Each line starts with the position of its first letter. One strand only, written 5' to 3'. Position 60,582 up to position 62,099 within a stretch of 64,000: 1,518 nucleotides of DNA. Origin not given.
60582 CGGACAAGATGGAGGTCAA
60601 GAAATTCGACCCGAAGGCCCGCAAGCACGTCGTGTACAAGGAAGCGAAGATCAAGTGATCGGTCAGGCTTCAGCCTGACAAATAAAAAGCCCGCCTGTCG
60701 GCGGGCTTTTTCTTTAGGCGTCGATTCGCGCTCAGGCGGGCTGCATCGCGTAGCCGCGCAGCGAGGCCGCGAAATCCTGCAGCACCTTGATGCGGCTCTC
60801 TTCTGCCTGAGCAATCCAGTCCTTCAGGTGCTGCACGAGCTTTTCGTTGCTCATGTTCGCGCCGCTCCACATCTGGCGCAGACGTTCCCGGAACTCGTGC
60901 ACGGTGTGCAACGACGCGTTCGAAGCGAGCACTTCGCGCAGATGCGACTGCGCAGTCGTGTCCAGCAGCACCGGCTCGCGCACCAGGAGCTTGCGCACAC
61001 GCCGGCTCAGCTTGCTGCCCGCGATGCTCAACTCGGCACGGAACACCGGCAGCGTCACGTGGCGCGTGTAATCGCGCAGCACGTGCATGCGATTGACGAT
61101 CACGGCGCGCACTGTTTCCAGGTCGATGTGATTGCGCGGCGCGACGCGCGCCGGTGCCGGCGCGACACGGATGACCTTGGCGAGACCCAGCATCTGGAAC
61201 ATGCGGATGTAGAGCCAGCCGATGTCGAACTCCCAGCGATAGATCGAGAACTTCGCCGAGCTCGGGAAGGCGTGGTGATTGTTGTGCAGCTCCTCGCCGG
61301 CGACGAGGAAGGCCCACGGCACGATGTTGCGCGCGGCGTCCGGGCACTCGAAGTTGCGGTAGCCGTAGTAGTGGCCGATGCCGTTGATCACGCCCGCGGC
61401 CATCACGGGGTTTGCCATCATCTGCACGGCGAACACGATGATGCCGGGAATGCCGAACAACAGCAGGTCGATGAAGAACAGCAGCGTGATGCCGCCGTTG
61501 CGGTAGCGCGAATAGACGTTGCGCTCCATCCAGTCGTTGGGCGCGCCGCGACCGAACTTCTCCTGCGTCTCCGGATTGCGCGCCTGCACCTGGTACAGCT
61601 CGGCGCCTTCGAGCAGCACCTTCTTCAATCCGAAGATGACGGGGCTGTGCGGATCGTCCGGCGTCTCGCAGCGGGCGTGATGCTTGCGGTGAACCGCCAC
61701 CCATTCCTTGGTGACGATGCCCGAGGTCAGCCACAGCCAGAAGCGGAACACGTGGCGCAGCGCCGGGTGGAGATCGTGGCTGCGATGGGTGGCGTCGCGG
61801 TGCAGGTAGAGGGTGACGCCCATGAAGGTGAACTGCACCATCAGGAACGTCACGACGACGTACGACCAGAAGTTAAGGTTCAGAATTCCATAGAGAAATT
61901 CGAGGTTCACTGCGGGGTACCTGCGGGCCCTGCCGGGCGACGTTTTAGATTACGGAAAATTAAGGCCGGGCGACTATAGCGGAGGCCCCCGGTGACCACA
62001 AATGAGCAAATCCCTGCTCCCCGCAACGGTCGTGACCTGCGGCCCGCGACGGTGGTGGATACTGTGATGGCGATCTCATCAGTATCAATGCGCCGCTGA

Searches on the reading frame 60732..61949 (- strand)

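Call 6: search_protein_families(library=pfam, proteins=[window:60732-61949:-])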
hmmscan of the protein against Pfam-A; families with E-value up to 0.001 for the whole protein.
window:60732-61949:- (405 aa): 2 families
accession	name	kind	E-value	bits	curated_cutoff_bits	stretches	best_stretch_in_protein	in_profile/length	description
PF00487.30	FA_desaturase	-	8.5e-16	58.9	29.7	1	28-230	3-225/253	Fatty acid desaturase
PF01610.23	DDE_Tnp_ISL3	-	4.6e-10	40.1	23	1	285-400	81-196/240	Transposase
